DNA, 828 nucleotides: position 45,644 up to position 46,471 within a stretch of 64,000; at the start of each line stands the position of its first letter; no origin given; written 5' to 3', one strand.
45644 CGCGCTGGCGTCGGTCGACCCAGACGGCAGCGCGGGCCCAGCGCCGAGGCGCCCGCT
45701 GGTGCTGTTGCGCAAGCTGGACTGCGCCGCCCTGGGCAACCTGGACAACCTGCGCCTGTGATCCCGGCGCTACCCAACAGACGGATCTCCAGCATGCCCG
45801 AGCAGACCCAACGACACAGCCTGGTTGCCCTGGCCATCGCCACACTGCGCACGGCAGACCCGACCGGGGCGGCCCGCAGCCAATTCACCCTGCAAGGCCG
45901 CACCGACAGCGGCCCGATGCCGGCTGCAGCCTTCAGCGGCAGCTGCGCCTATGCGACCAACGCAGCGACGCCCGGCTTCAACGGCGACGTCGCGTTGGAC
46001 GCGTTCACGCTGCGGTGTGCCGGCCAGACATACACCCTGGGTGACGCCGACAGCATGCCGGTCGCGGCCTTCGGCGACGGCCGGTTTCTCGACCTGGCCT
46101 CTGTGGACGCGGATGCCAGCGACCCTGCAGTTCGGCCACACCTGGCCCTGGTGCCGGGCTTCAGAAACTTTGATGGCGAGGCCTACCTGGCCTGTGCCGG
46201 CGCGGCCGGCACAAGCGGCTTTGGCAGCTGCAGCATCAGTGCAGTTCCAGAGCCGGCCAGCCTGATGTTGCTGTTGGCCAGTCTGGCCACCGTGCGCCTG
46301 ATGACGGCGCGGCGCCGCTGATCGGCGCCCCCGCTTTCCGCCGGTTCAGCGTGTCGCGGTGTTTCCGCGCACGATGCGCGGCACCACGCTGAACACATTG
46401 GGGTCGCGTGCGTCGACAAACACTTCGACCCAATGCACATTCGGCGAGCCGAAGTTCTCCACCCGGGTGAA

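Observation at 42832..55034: Phosphate-scavenging exoenzyme block interleaved with four PEP-CTERM proteins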

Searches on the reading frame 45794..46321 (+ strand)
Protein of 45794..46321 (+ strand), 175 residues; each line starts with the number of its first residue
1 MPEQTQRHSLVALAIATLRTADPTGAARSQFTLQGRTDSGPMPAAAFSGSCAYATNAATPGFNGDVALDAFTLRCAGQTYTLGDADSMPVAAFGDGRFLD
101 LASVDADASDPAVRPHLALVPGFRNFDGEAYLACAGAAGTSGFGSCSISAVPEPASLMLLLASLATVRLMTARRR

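Call 4: search_protein_families(library=pfam, proteins=[window:45794-46318:+], max_evalue=0.01)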
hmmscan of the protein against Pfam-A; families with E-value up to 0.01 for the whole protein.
window:45794-46318:+ (175 aa): 1 family
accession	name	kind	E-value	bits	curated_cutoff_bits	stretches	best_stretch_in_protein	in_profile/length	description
PF07589.16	PEP-CTERM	-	0.0024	18.3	20.7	1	150-175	1-24/24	PEP-CTERM motif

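Call 5: search_protein_families(library=ncbifam, proteins=[window:45794-46318:+], max_evalue=0.01)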
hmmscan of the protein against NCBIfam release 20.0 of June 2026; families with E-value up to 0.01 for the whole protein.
window:45794-46318:+ (175 aa): 5 families
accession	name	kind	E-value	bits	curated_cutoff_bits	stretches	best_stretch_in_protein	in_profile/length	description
NF038126.1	PEP_CTERM_FxDxF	subfamily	8.9e-05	22.8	50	1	127-175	114-165/165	FxDxF family PEP-CTERM protein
NF033554.9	floc_PepA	equivalog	0.00012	22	80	1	57-174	136-260/261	flocculation-associated PEP-CTERM protein PepA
NF038120.1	PEP_CTERM_QFxxD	subfamily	0.00052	19.9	80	1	145-175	187-215/215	NF038120 family PEP-CTERM protein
NF038129.1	PEP_NF038129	equivalog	0.00098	19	65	1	145-174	165-194/194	NF038129 family PEP-CTERM protein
NF038124.1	PEP_CTERM_TLD_A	exception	0.0014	18.2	100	1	147-175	207-235/235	PEP_CTERM-anchored TLD domain-containing protein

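Call 40: find_encoding_contigs(protein=window:45794-46321:+, flank=10000, max_places=10)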
Protein window:45794-46321:+ (175 aa): no gene with exactly this product is on record in the collection.
